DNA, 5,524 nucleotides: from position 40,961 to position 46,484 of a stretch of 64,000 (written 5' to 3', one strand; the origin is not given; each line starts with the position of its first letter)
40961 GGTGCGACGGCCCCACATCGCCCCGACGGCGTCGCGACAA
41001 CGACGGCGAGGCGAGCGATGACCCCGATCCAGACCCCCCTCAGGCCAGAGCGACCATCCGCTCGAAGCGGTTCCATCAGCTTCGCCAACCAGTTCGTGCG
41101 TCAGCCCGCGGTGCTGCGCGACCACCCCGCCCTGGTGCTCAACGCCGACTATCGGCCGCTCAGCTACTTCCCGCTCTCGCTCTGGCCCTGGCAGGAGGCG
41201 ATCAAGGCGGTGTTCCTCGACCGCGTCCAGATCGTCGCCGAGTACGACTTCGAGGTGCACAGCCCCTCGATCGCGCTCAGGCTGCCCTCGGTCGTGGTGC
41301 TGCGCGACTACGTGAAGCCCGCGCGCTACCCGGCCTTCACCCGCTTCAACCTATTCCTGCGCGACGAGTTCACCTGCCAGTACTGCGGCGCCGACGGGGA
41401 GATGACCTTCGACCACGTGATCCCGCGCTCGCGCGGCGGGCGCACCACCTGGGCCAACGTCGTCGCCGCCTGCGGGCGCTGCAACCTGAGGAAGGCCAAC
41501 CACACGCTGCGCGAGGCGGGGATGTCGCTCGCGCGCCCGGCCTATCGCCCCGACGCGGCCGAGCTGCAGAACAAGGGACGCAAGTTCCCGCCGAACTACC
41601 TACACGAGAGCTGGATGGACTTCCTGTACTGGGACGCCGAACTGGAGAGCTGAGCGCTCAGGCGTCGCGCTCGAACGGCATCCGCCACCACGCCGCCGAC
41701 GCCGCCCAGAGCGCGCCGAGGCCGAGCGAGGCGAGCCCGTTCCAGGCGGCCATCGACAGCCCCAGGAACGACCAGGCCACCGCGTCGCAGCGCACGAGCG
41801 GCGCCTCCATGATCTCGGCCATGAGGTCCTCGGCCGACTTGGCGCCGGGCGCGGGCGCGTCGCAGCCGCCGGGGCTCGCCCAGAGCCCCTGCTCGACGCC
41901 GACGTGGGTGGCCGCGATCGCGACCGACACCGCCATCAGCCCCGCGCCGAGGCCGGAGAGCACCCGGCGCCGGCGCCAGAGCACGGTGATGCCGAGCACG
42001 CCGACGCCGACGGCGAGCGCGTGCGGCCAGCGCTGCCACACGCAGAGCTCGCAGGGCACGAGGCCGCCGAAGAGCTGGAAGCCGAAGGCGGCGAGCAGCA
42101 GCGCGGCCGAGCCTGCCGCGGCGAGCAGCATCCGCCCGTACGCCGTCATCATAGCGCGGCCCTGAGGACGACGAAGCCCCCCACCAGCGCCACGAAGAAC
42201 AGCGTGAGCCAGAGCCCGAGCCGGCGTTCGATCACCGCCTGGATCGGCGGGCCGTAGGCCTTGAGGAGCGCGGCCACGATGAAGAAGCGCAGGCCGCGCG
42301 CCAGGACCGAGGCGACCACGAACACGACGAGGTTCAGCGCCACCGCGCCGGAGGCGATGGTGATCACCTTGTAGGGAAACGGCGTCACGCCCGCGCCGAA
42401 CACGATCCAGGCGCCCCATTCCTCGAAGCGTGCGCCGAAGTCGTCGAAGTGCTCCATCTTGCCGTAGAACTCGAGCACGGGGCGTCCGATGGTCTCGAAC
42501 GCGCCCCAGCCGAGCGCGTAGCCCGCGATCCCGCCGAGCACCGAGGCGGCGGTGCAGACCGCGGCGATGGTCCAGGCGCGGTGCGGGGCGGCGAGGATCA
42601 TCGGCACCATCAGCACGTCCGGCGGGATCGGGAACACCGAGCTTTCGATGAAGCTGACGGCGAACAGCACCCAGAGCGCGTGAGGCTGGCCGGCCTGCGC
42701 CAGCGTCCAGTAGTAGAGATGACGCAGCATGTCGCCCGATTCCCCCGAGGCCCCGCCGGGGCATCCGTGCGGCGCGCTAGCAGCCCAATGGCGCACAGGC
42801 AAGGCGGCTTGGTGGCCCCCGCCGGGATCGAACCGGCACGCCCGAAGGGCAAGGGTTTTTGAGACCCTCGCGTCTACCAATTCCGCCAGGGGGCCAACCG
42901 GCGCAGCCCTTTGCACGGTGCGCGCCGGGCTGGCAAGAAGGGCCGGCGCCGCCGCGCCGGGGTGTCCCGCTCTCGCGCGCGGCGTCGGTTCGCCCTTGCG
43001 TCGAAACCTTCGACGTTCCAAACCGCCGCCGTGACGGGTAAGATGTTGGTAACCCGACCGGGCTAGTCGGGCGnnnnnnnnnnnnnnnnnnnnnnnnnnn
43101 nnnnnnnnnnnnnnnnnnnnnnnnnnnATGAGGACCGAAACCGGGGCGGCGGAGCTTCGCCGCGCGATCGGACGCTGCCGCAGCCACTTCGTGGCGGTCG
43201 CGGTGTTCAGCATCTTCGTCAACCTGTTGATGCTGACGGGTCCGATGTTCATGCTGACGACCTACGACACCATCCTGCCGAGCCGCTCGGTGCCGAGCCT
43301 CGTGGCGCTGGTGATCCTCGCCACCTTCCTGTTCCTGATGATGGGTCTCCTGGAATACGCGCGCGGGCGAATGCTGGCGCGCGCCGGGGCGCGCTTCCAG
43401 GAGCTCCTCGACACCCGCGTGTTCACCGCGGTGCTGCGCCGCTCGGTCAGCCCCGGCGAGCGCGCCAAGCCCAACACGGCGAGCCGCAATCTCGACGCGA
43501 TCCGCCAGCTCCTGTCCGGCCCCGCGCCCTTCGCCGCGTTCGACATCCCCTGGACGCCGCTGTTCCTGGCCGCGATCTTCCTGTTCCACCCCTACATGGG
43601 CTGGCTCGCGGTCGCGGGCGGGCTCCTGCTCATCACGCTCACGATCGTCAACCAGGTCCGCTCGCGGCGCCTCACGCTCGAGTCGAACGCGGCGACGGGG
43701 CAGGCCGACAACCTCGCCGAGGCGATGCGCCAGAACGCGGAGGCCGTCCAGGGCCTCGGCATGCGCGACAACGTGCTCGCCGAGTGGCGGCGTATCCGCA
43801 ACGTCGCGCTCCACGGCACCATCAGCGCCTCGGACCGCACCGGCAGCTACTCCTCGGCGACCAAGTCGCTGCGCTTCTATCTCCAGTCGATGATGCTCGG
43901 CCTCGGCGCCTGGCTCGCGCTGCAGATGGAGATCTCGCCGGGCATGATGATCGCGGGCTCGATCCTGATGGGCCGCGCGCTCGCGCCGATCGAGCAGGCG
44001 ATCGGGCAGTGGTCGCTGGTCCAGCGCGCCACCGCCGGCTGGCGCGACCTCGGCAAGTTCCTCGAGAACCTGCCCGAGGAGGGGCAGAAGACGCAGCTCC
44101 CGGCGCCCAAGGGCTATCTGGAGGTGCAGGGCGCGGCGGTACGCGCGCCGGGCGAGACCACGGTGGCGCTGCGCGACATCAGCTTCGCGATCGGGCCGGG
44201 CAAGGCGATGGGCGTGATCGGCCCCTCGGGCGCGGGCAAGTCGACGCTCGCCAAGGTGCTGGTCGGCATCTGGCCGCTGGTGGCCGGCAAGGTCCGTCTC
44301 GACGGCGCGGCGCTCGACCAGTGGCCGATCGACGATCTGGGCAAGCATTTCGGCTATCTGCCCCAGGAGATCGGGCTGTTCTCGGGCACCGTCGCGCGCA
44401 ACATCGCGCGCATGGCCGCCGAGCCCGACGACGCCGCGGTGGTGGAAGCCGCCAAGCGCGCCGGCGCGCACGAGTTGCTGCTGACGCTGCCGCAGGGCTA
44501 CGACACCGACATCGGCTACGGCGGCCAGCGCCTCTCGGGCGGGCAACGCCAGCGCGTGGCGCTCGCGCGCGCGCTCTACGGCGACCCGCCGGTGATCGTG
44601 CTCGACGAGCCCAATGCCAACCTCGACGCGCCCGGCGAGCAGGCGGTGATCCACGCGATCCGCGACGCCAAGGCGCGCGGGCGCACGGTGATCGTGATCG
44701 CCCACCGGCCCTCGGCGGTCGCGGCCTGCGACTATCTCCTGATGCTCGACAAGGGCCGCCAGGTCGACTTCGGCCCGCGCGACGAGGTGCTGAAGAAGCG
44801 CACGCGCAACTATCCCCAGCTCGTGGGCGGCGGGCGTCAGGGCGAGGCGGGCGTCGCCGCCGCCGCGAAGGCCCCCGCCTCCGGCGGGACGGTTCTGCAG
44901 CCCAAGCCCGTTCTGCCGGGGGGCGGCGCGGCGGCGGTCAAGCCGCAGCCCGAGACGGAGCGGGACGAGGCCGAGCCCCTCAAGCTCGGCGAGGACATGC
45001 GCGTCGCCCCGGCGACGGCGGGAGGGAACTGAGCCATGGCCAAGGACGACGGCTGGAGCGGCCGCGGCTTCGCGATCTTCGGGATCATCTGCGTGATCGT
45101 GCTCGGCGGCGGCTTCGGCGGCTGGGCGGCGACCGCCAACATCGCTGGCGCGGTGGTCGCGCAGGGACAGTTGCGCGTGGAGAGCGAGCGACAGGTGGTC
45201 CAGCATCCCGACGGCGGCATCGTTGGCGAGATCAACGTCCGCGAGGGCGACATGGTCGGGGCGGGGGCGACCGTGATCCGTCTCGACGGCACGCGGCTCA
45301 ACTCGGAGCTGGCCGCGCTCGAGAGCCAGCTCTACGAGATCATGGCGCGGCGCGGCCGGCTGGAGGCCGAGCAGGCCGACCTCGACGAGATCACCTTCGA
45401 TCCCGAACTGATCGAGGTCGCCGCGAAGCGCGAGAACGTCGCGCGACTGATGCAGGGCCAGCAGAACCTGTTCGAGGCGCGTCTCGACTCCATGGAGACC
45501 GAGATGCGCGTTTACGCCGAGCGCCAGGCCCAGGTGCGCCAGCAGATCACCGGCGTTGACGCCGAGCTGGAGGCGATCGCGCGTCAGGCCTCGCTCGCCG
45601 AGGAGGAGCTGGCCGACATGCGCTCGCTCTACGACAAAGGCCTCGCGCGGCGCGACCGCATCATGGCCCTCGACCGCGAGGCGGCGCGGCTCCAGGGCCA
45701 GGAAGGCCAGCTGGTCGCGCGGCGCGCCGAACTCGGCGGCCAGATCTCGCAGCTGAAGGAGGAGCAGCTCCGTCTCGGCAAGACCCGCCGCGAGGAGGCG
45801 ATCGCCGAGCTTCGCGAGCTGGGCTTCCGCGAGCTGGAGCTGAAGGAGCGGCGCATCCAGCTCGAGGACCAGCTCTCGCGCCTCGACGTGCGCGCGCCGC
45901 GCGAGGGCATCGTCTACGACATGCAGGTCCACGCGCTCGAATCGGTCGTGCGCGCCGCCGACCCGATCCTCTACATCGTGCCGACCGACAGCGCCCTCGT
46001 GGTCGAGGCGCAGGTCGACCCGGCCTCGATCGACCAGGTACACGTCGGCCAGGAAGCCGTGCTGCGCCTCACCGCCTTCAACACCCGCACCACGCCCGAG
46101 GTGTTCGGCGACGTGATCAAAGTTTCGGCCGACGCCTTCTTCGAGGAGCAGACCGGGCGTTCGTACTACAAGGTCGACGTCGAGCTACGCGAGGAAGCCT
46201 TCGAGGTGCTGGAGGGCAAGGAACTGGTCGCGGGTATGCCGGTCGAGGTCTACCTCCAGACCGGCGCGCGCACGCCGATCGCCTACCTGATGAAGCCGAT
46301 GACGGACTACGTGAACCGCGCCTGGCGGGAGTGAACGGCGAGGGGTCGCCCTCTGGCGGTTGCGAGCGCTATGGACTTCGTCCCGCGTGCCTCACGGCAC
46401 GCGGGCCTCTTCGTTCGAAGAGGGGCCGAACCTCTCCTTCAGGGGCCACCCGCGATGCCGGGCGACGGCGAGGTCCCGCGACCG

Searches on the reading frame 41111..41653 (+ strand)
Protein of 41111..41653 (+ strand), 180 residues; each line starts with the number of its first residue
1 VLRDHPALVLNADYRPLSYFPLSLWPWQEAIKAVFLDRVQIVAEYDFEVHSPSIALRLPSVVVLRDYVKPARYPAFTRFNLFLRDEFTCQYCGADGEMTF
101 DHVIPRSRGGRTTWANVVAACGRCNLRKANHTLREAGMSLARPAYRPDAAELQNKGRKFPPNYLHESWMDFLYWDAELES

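Call 7: search_protein_families(library=ncbifam, proteins=[window:41111-41653:+])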
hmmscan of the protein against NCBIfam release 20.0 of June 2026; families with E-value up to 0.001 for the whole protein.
window:41111-41653:+ (180 aa): 3 families
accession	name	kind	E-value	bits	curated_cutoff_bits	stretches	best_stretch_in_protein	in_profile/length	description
NF040563.1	guided_IscB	equivalog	6.2e-11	42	175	1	67-136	173-243/314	RNA-guided endonuclease IscB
NF049971.1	CRISPR_Cas9d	exception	3.2e-09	36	375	1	72-132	531-597/986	type II CRISPR RNA-guided endonuclease Cas9d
NF038221.1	IcmJ_DotN_IVB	equivalog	0.00024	20.7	100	1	74-125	28-81/205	type IVB secretion system protein IcmJDotN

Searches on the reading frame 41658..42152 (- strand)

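Call 7: search_protein_families(library=ncbifam, proteins=[window:41658-42152:-])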
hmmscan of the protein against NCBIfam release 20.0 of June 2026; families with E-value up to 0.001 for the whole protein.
window:41658-42152:- (164 aa): 3 families
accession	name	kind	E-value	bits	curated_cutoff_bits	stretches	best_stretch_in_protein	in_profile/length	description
NF003354.0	PRK04388.1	equivalog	1.3e-07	31.6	168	1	9-154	13-162/172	disulfide bond formation protein B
NF002485.0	PRK01749.1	equivalog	1e-06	28.8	157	1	9-137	16-146/177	disulfide bond formation protein DsbB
NF002552.0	PRK02110.1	equivalog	0.00011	22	138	1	9-140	16-148/169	disulfide bond formation protein B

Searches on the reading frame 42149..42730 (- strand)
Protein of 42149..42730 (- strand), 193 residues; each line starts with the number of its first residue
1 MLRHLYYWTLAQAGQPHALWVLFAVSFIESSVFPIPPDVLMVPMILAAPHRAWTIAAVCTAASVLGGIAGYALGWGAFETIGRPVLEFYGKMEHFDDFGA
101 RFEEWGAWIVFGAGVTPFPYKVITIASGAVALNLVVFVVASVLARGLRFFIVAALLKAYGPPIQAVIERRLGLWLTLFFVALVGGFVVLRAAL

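Call 7: search_protein_families(library=ncbifam, proteins=[window:42149-42730:-])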
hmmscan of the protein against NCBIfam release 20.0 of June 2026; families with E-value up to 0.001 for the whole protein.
window:42149-42730:- (193 aa): 1 family
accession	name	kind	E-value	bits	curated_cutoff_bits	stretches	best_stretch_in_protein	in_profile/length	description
NF052604.1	UndecprPTUtpABac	equivalog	8.6e-05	22.7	250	1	65-145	58-143/198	undecaprenyl phosphate transporter UptA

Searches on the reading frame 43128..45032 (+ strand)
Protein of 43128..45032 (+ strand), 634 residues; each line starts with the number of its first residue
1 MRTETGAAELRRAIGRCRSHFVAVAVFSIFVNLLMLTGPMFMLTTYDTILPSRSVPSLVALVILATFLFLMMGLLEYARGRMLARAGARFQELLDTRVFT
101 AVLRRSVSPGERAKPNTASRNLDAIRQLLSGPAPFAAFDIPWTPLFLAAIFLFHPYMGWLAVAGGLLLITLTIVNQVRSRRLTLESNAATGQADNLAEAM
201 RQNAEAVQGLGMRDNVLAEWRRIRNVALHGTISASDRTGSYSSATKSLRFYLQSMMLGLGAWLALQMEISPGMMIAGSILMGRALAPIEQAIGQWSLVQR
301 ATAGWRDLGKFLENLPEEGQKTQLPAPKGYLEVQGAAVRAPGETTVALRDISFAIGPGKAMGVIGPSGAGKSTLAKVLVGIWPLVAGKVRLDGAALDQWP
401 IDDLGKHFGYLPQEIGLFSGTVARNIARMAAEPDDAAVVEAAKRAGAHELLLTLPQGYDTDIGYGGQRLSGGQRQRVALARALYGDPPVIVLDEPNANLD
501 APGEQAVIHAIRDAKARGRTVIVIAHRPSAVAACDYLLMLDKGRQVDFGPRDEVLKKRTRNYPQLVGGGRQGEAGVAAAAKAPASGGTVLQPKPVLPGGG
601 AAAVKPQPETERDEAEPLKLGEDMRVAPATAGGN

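Call 7: search_protein_families(library=ncbifam, proteins=[window:43128-45032:+])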
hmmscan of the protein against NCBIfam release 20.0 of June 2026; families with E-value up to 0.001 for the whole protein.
window:43128-45032:+ (634 aa): 189 families (the best 25 are shown)
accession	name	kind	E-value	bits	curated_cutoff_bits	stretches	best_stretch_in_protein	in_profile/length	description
TIGR01842.1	type_I_sec_PrtD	subfamily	1.3e-201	670.9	510.15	1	16-557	3-543/544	type I secretion system permease/ATPase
TIGR03375.1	type_I_sec_LssB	subfamily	4.8e-106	355.7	693.1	1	10-559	140-693/696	type I secretion system permease/ATPase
TIGR01846.1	type_I_sec_HlyB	subfamily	5e-84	282.9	725.55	1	13-564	133-687/694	type I secretion system permease/ATPase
TIGR03796.1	NHLM_micro_ABC1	equivalog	6.2e-69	232.9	853.3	1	7-566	142-709/710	NHLP family bacteriocin export ABC transporter peptidase/permease/ATPase subunit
TIGR02857.1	CydD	equivalog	3.3e-66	224.3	435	1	294-540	283-529/529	thiol reductant ABC exporter subunit CydD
TIGR02203.1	MsbA_lipidA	equivalog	3.7e-64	217.2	602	1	66-558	62-559/572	lipid A export permease/ATP-binding protein MsbA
TIGR02204.1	MsbA_rel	hypoth_equivalog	7.5e-60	203.2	780.4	1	151-558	154-565/576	ABC transporter, permease/ATP-binding protein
NF052233.1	CphA_assoc_ABC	equivalog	3.3e-59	201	880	1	257-562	432-737/766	cyanophycin metabolism-associated ABC transporter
TIGR03797.1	NHLM_micro_ABC2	equivalog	3.4e-59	201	709.4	1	10-558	127-675/686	NHLP bacteriocin export ABC transporter permease/ATPase subunit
TIGR02868.1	CydC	equivalog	1e-56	192.7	329.05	1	146-528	144-530/530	thiol reductant ABC exporter subunit CydC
NF045513.1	HepA_fam_ABC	equivalog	6.6e-54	183.4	725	1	345-559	387-600/610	heterocyst formation ABC transporter subunit HepA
TIGR00958.1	3a01208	subfamily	1.9e-52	178.5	874.6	1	18-566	160-711/711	antigen peptide transporter 2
NF008381.0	PRK11176.1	equivalog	3.2e-50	171.1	867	1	296-565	306-575/582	lipid A ABC transporter ATP-binding protein/permease MsbA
NF010178.0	PRK13657.1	equivalog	1.7e-49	168.7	733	1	322-560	326-562/588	glucan ABC transporter ATP-binding protein/ permease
NF008055.0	PRK10789.1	equivalog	1.2e-48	165.9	845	1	256-557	259-560/590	SmdA family multidrug ABC transporter permease/ATP-binding protein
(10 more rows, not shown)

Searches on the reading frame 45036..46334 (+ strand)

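Call 7: search_protein_families(library=ncbifam, proteins=[window:45036-46334:+])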
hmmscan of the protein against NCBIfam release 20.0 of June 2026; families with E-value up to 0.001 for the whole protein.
window:45036-46334:+ (432 aa): 8 families
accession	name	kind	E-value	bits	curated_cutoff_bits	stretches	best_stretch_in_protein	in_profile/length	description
TIGR01843.1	type_I_hlyD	subfamily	2.6e-104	349.5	208.65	1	13-432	4-421/422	HlyD family type I secretion periplasmic adaptor subunit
TIGR00998.1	8a0101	subfamily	1e-11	44.4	390.8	1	60-349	50-269/334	EmrA/EmrK family multidrug efflux transporter periplasmic adaptor subunit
TIGR03794.1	NHLM_micro_HlyD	equivalog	8.2e-08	31.6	156.2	1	14-365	23-338/421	NHLP bacteriocin system secretion protein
TIGR01730.1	RND_mfp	subfamily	5.6e-06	25.5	94.9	1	43-105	18-86/322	efflux RND transporter periplasmic adaptor subunit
TIGR01000.1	bacteriocin_acc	subfamily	1.1e-05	24.5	258.85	0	39-385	47-419/457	bacteriocin secretion accessory protein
NF007850.1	PRK10559.1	equivalog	4.3e-05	22.8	400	0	33-83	128-178/303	p-hydroxybenzoic acid efflux pump subunit AaeA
NF045780.1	TrlF_fam_ATP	equivalog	5.2e-05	22.1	350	1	86-301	505-731/944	TrlF family AAA-like ATPase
TIGR02168.1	SMC_prok_B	equivalog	0.00079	17.3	567.35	0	88-284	293-490/1181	chromosome segregation protein SMC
